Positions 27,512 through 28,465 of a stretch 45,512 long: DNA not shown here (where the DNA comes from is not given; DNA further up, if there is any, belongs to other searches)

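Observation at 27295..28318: ArdC-N-like ssDNA binder coupled to a truncated HsdM-like protein with degenerate motif IV (pseudo-methyltransferase)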

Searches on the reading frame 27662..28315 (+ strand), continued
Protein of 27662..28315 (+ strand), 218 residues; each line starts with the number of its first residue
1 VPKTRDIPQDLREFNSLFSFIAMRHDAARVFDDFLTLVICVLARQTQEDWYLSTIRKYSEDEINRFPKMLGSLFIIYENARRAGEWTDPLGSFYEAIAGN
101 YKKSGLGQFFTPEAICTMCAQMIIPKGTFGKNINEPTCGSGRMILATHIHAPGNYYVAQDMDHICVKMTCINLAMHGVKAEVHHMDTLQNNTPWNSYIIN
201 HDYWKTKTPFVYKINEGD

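Call 23: fold_search(model_id=the predicted structure, library=pdb)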
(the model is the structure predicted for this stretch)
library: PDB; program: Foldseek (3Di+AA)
matches with E <= 10: 1698; with E <= 0.001: 2
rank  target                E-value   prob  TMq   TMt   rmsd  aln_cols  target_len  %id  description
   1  3lkd_B                7.5e-05  1.00  0.45  0.24   9.3       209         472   20  Crystal Structure of the type I restriction-modification system methyltransferase subunit from Streptococcus thermophi (released 2010-02-09)
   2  3lkd_A                8.9e-05  1.00  0.45  0.24   9.0       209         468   21  Crystal Structure of the type I restriction-modification system methyltransferase subunit from Streptococcus thermophi (released 2010-02-09)
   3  2f8l                  2.7e-03  1.00  0.48  0.35   5.5       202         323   14  Crystal structure of a putative class i s-adenosylmethionine-dependent methyltransferase (lmo1582) from listeria monocyt (released 2006-01-17)
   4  8zx0_A                7.5e-03  0.72  0.19  0.18  13.9       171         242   11  Crystal Structure of CntL in complex with a dual-site inhibitor (released 2024-11-06)
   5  7c9m_C                8.3e-03  0.91  0.29  0.25  16.0       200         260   11  The structure of product-bound CntL, an aminobutyrate transferase in staphylopine biosynthesis (released 2021-04-28)
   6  5dry_A                1.1e-02  0.97  0.30  0.22   9.3       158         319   14  Crystal structure of Dot1L in complex with inhibitor CPD3 [N-(1-(2-chlorophenyl)-1H-indol-6-yl)-2-(2-(5-(2-chloropheny (released 2016-06-15)
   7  2fhp_A                1.6e-02  1.00  0.33  0.39   3.2        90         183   20  Crystal Structure of Putative Methylase from Enterococcus faecalis (released 2006-02-07)
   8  4kdr                  1.6e-02  0.99  0.28  0.29   8.8       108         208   17  Crystal Structure of UBIG/SAH complex (released 2014-04-30)
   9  7eew_A                1.6e-02  0.98  0.34  0.14  11.8       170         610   14  Crystal structure of the intact MTase from Vibrio vulnificus YJ016 in complex with the DNA-mimicking Ocr protein and t (released 2022-03-23)
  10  7c9k_A                1.6e-02  0.21  0.16  0.15  14.7       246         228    9  Crystal Structure of E84Q mutant of CntL in complex with SAM (released 2021-04-28)
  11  6nog_K                1.9e-02  0.82  0.28  0.22  13.1       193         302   10  Poised-state Dot1L bound to the H2B-Ubiquitinated nucleosome (released 2019-02-20)
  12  6gt5_B                2.0e-02  0.97  0.28  0.25   7.8       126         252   11  METTL16 MTase domain (crystal form 2) (released 2018-09-19)
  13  2yr0_A                2.1e-02  1.00  0.28  0.25   3.7        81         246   22  Crystal Structure of Hypothetical Methyltransferase TTHA0223 from Thermus thermophilus HB8 (released 2007-10-02)
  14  5dtm_B                2.1e-02  0.80  0.29  0.21  13.9       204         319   11  Crystal structure of Dot1L in complex with inhibitor CPD1 [4-(2,6-dichlorobenzoyl)-N-methyl-1H-pyrrole-2-carboxamide] (released 2016-06-15)
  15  5dry_B                2.1e-02  0.80  0.31  0.23  13.7       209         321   10  Crystal structure of Dot1L in complex with inhibitor CPD3 [N-(1-(2-chlorophenyl)-1H-indol-6-yl)-2-(2-(5-(2-chloropheny (released 2016-06-15)
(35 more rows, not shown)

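Call 27: find_related_loci(query=A1, collection=viral_contigs, flank=4000)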
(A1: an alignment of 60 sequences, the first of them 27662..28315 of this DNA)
Query A1 (218 aa) in viral_contigs; peptide patterns used: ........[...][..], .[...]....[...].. (x = any residue, [..] = any of these).
600 stretches matched a pattern (row limit reached: there are more); 512 encode a relative of the query (tblastn E <= 1e-3); the best 80 are kept; 80 distinct loci.
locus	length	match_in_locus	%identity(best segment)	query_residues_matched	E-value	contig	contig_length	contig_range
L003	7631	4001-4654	93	1-218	1e-143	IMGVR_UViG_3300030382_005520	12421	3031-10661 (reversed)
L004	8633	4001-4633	67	3-213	2e-100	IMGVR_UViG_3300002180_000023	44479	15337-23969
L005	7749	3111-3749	58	3-215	9e-88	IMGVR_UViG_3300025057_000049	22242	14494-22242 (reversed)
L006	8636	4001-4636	51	1-212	3e-75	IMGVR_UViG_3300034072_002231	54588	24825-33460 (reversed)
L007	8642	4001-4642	51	1-214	1e-76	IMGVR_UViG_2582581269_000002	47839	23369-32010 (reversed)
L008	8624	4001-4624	54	1-208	7e-75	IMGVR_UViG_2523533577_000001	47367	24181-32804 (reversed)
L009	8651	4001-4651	49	1-217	1e-71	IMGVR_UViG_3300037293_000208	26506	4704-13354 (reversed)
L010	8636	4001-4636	49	1-212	9e-71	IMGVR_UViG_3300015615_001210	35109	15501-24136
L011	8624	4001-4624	50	1-208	8e-70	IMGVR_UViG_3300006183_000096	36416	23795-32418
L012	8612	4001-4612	51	7-211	7e-68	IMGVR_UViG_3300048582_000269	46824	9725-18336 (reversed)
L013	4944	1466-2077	51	7-211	2e-67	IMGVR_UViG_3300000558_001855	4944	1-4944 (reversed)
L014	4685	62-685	48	1-208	8e-65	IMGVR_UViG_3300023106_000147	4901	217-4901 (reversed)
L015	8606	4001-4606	46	12-212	1e-58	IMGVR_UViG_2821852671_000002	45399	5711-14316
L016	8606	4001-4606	46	12-212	2e-58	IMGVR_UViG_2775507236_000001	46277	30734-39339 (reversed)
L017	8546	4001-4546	42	11-191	2e-45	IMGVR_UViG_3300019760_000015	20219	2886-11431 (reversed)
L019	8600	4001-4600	39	1-200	9e-41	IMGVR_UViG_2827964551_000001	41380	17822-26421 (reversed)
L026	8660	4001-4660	35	1-216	3e-34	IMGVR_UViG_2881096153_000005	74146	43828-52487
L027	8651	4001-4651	34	1-215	8e-34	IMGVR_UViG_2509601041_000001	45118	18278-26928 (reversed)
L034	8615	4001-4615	37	1-200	3e-32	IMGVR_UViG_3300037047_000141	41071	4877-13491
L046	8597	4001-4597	35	1-200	2e-31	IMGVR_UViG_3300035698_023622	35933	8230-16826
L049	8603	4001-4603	34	1-200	4e-30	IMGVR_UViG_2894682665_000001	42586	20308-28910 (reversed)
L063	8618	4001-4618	32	6-211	6e-29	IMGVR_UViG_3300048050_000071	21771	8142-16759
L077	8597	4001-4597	30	12-218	8e-24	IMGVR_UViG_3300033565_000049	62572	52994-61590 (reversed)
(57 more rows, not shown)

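Call 30: search_protein_representatives(alignment_id=A1)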
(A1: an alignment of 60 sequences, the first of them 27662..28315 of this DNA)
Query: 60 sequences, 249 profile positions. Proteins with E-value up to 0.001 (for the whole library): 16050; up to 1e-10: 5186; up to 1e-30: 881. The best 150 are listed.
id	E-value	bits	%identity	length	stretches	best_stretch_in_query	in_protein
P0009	6.9e-97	340.0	-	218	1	1-218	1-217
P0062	1.6e-90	319.2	-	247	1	2-241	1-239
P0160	1.8e-88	312.4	-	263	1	3-243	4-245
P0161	6.7e-88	310.5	-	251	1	2-238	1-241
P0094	6.0e-83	294.3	-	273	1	1-249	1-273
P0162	8.4e-83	293.9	-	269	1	1-241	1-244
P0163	2.6e-81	289.0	-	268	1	1-242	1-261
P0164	1.2e-79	283.5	-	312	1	3-239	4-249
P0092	1.5e-79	283.2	-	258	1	7-242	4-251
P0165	2.5e-78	279.2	-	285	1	1-241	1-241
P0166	4.8e-78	278.3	-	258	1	5-236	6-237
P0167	5.7e-78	278.0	-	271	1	1-241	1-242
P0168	1.6e-77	276.6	-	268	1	1-248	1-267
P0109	1.2e-76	273.7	-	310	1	2-240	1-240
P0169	3.1e-76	272.3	-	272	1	2-242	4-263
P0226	1.5e-66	240.6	-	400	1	1-223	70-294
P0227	2.8e-66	239.7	-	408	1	7-230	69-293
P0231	4.0e-66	239.2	-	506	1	1-231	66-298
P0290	2.0e-60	220.5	-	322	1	9-216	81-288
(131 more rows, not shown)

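Call 31: fold_search(model_id=the predicted structure, library=viral)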
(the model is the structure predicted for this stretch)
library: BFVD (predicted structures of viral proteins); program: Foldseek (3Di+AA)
matches with E <= 10: 775; with E <= 0.001: 3
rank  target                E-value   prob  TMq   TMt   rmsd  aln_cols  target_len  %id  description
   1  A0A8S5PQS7            1.1e-12  1.00  0.77  0.75   4.2       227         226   24  site-specific DNA-methyltransferase (adenine-specific) [Siphoviridae sp. ctZro7]
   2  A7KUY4                1.8e-05  1.00  0.60  0.60   3.6       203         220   16  (no name in the UniProt tables at hand)
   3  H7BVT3                2.0e-05  1.00  0.38  0.54   3.1       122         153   24  (no name in the UniProt tables at hand)
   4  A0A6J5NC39            2.2e-03  1.00  0.32  0.34   3.0        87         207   23  COG2263 Predicted RNA methylase [uncultured Caudovirales phage]
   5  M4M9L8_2              2.5e-03  0.95  0.28  0.07  24.9       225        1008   15  (no name in the UniProt tables at hand)
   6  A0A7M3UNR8            5.0e-03  1.00  0.52  0.17   6.0       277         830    9  site-specific DNA-methyltransferase (adenine-specific) [Pyramimonas orientalis virus]
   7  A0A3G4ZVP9            6.9e-03  1.00  0.39  0.13   5.5       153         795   14  site-specific DNA-methyltransferase (adenine-specific) [Dasosvirus sp.]
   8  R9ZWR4                6.9e-03  0.95  0.33  0.11  24.9       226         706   14  DNA methylase [Cellulophaga phage phi17:2]
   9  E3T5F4                1.1e-02  0.87  0.34  0.11  14.1       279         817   14  site-specific DNA-methyltransferase (adenine-specific) [Cafeteria roenbergensis virus (strain BV-PW1)]
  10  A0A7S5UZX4            1.4e-02  1.00  0.30  0.28   3.8        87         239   23  (no name in the UniProt tables at hand)
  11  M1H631                1.6e-02  1.00  0.35  0.61   4.0       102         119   12  (no name in the UniProt tables at hand)
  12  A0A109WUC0            1.6e-02  0.80  0.27  0.21  15.1       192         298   11  (no name in the UniProt tables at hand)
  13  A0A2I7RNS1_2          1.7e-02  0.84  0.32  0.08  22.4       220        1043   13  (no name in the UniProt tables at hand)
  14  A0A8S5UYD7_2          1.8e-02  0.90  0.31  0.07  12.1       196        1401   19  Chromatin remodeling complex ATPase [Phage sp. ctKtV17]
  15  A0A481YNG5            2.7e-02  0.85  0.33  0.10  15.0       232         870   14  Methyltransferase [Pithovirus LCDPAC01]
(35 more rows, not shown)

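Call 34: find_encoding_contigs(protein=P0094, flank=8000, max_places=2)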
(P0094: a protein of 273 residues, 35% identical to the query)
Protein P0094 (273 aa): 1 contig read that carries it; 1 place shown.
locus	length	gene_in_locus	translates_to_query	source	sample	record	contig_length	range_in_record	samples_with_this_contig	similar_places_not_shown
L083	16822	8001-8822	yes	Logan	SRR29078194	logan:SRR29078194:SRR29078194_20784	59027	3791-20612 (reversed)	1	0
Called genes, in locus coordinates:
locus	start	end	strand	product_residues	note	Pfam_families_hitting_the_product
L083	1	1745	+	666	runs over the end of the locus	PF00176:SNF2-rel_dom, PF00270:DEAD (faint), PF04851:ResIII (weak)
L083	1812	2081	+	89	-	-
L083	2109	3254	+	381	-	PF13479:AAA_24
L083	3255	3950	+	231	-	-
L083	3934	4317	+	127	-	-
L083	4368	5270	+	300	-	-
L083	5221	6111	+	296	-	-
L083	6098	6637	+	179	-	-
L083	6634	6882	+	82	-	PF13619:KTSC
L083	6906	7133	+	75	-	-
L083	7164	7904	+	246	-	-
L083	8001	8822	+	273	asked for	PF02384:N6_Mtase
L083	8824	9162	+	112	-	-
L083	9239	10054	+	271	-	PF00929:RNase_T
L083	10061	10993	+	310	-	PF13392:HNH_3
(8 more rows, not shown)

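Call 35: find_encoding_contigs(protein=P0084, flank=8000, max_places=2)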
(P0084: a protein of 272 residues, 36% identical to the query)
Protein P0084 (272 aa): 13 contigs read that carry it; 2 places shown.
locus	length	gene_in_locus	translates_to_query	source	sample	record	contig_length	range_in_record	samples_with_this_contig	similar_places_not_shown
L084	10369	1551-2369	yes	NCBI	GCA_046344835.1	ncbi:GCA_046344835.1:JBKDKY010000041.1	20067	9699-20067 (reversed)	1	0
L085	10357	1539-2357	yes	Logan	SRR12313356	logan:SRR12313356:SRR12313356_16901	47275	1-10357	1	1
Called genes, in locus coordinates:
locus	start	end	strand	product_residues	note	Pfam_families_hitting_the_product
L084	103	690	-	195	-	PF06763:Minor_tail_Z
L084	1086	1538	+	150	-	PF04002:RadC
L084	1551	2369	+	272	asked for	PF02384:N6_Mtase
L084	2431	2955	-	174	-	-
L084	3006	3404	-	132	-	PF05105:Phage_holin_4_1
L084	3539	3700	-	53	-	-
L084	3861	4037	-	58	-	-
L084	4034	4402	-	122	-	-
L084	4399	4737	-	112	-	-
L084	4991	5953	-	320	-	-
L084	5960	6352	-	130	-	-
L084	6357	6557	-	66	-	-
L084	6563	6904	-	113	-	-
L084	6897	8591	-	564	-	PF02195:ParB_N, PF17762:HTH_ParB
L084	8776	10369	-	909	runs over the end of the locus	PF01807:Zn_ribbon_DnaG, PF19898:DUF6371 (weak)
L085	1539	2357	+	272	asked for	PF02384:N6_Mtase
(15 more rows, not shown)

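Call 36: search_dna_similar(query=window:27662-28315:+, collection=plasmids, mode=protein, max_rows=30, max_evalue=0.001)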
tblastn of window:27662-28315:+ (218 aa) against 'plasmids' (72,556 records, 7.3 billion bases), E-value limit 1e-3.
Records with a match: 2703; places in all: 2730; records where one place covers at least 80% of the query: 823.
Best place of each record, by identity: <60% 2703.
By first word of the organism name: Escherichia 697; Klebsiella 351; Acinetobacter 287; Enterococcus 219; Enterobacter 201; Pseudomonas 163; Serratia 113; Citrobacter 82; Providencia 45; Lactiplantibacillus 39; and 144 more.
By predicted mobility (MOB-suite, as given by PLSDB): conjugative 1146; non-mobilizable 1111; mobilizable 446.
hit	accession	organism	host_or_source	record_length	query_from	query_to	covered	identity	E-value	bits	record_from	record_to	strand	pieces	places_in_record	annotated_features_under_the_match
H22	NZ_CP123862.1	Sphingobacterium faecium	Cell culture,Feedlot Water bowl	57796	6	217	97%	32.4%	3e-26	112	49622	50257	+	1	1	N-6 DNA methylase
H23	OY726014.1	Phocaeicola massiliensis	-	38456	6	218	98%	32.0%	7e-27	114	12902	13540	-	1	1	none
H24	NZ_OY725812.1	Parabacteroides distasonis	-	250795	6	216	97%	31.5%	3e-25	109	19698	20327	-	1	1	N-6 DNA methylase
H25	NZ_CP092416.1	Flagellimonas marinaquae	Galaxea fascicularis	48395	7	217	97%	31.1%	8e-23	102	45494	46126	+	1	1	N-6 DNA methylase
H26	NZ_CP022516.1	Arenibacter algicola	Skeletonema marinoi strain ST54,Cell ...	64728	7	217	97%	31.1%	8e-23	102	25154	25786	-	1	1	N-6 DNA methylase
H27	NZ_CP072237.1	Bacteroides uniformis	Homo sapiens,cultured bacterial ...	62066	8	214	95%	31.1%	6e-26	111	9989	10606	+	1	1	N-6 DNA methylase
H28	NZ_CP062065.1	Janthinobacterium sp. HH102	whole organism,water rainwater-tap ...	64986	3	216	98%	29.8%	1e-16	85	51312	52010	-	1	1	N-6 DNA methylase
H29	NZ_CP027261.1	Pectobacterium parmentieri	weed,cell culture,Solanum tuberosum ...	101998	12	191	83%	32.8%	2e-13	75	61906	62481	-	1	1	N-6 DNA methylase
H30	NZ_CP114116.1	Pseudomonas sp. GXZC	Sus scrofa,mixed culture,semen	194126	5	217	98%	27.6%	7e-12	71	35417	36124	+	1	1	N-6 DNA methylase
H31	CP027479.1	Pseudomonas koreensis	Cultured bacterium isolated from ...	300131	22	217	90%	29.7%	2e-15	81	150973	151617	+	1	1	SAM-dependent DNA methyltransferase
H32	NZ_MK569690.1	Pseudomonas syringae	-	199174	22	217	90%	29.7%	3e-15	81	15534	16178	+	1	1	N-6 DNA methylase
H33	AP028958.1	Atlantibacter hermannii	Anabas testudineus,whole organism,The ...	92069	4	188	85%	31.4%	2e-8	61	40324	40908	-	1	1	N-6 DNA methylase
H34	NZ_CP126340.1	Atlantibacter hermannii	water,water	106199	4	188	85%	31.4%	2e-8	61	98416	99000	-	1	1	N-6 DNA methylase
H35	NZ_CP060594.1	Rouxiella badensis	pure culture,lowbush blueberries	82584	12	210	91%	28.9%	5e-7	57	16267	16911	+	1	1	N-6 DNA methylase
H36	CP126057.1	Phocaeicola dorei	Homo sapiens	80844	12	200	87%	30.5%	1e-10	68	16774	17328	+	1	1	N-6 DNA methylase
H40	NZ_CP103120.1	Bacteroides thetaiotaomicron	Homo sapiens,cell culture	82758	12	200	87%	30.5%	1e-10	67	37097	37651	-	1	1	N-6 DNA methylase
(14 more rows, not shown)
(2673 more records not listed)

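Call 40: search_protein_families(library=pfam, proteins=[P0226, P0227, P0231, P0290, P0084, P0094], max_evalue=0.01)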
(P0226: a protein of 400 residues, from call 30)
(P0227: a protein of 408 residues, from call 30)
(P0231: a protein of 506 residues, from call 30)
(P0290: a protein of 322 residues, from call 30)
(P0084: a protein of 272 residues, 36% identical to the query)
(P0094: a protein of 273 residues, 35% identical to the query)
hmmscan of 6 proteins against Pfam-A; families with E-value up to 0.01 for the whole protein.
P0226 (400 aa): 2 families
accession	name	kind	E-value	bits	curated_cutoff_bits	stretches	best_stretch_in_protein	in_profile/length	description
PF02384.22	N6_Mtase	-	8.1e-15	55.4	20.4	1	157-266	3-120/311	N-6 DNA Methylase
PF01624.25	MutS_I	-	9.2e-07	29.5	20.6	1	324-395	5-84/113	MutS domain I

P0227 (408 aa): 2 families
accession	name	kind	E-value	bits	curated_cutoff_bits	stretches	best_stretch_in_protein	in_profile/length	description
PF02384.22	N6_Mtase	-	7.3e-15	55.5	20.4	1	151-254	4-116/311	N-6 DNA Methylase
PF06325.19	PrmA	-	0.0064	16.5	22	1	184-247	152-213/296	Ribosomal protein L11 methyltransferase (PrmA)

P0231 (506 aa): 1 family
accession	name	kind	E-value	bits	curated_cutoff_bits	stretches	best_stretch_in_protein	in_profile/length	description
PF02384.22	N6_Mtase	-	7.3e-14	52.2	20.4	1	154-256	4-116/311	N-6 DNA Methylase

P0290 (322 aa): 1 family
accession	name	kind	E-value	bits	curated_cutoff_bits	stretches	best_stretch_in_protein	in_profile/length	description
PF02384.22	N6_Mtase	-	2.2e-11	44.1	20.4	1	161-269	4-119/311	N-6 DNA Methylase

P0084 (272 aa): 3 families
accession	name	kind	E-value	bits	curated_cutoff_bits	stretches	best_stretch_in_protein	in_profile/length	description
PF02384.22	N6_Mtase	-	2e-17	63.9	20.4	1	93-189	3-105/311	N-6 DNA Methylase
PF06325.19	PrmA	-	0.0065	16.4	22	0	137-186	161-209/296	Ribosomal protein L11 methyltransferase (PrmA)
PF13847.12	Methyltransf_31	-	0.0087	16.2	27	0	137-171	3-38/145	Methyltransferase domain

P0094 (273 aa): 1 family
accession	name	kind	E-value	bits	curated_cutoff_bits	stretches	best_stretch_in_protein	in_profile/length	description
PF02384.22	N6_Mtase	-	4.3e-12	46.4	20.4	1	101-209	3-120/311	N-6 DNA Methylase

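Call 41: get_annotated_region(hit=H29, flank=7000)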
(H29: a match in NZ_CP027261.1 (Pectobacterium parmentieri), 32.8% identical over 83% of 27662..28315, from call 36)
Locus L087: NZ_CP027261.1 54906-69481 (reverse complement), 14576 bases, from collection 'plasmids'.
description: Pectobacterium parmentieri strain IFB5427 plasmid pPAR01, complete sequence
organism: Pectobacterium parmentieri (NCBI taxid 1905730)
taxonomy: Bacteria; Pseudomonadota; Gammaproteobacteria; Enterobacterales; Pectobacteriaceae; Pectobacterium; Pectobacterium parmentieri
host: -; source: weed,cell culture,Solanum tuberosum associated weed; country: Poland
typing (MOB-suite, as given by PLSDB): mobilizable; replicon rep_cluster_2165; relaxase MOBP
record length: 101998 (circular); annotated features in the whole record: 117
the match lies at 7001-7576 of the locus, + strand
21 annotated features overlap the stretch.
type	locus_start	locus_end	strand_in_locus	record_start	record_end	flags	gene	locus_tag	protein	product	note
CDS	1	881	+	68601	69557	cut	-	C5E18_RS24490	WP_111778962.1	plasmid segregation protein ParM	GO:0030541 - plasmid partitioning [Evidence IEA]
CDS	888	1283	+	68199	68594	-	-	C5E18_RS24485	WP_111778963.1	plasmid partitioning/stability family protein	-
CDS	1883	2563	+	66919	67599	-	-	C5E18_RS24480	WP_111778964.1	DNA methylase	-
CDS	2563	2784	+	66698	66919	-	-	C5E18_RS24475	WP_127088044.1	hypothetical protein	-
CDS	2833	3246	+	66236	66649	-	-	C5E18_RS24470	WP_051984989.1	DUF1380 family protein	-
CDS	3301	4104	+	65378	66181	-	-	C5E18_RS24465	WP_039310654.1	hypothetical protein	-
CDS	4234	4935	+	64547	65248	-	-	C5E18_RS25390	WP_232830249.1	antirestriction protein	-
CDS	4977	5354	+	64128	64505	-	-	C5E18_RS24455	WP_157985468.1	DUF1380 family protein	-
CDS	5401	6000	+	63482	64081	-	-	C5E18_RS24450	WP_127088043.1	DUF1380 family protein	-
CDS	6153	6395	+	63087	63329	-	-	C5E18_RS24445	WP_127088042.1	hypothetical protein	-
CDS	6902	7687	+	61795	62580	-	-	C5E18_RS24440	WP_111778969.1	N-6 DNA methylase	GO:0006306 - DNA methylation [Evidence IEA]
CDS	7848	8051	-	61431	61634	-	hha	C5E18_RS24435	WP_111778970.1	hemolysin expression modulator Hha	-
CDS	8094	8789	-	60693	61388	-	-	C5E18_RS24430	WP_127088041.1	hypothetical protein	-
CDS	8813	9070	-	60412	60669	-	-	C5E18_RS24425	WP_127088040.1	hypothetical protein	-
CDS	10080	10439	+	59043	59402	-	-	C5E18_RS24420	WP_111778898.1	hypothetical protein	-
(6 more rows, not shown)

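Call 42: get_annotated_region(hit=H40, flank=7000)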
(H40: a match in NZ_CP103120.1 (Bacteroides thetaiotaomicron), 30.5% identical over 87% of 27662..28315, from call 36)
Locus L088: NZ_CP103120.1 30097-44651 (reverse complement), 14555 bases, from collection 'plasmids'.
description: Bacteroides thetaiotaomicron strain BFG-510 plasmid unnamed3, complete sequence
organism: Bacteroides thetaiotaomicron (NCBI taxid 818)
taxonomy: Bacteria; Bacteroidota; Bacteroidia; Bacteroidales; Bacteroidaceae; Bacteroides; Bacteroides thetaiotaomicron
host: -; source: Homo sapiens,cell culture; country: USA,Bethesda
typing (MOB-suite, as given by PLSDB): non-mobilizable
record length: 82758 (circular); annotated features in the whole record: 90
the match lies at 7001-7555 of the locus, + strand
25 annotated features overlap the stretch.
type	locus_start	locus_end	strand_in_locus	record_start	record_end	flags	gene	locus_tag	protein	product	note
CDS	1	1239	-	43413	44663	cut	-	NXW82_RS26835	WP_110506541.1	AAA family ATPase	-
CDS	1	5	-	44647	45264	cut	-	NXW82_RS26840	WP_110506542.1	retron system putative HNH endonuclease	GO:0051607 - defense response to virus [Evidence IEA]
CDS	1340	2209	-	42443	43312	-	rhuM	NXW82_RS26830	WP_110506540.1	RhuM family protein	-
CDS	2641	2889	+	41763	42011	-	-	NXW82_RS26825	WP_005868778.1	AbrB/MazE/SpoVT family DNA-binding domain-containing protein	-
CDS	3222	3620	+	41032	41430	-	-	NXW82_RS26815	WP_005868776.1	hypothetical protein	-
CDS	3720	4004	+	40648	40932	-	-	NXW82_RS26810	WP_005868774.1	HU family DNA-binding protein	GO:0030261 - chromosome condensation [Evidence IEA]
CDS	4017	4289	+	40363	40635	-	-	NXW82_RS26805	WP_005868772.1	hypothetical protein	-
CDS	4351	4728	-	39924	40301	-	-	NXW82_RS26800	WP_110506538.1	hypothetical protein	-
CDS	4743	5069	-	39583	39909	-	-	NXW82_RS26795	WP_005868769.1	hypothetical protein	-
CDS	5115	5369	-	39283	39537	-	-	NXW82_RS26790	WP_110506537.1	hypothetical protein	-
CDS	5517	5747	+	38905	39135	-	-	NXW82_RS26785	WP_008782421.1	hypothetical protein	-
CDS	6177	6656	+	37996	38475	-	-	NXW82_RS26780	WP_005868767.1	LPD28 domain-containing protein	-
CDS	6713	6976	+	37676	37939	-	-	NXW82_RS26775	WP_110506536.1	hypothetical protein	-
CDS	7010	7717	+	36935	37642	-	-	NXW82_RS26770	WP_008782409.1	N-6 DNA methylase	GO:0006306 - DNA methylation [Evidence IEA]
CDS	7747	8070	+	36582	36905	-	-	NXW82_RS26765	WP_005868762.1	hypothetical protein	-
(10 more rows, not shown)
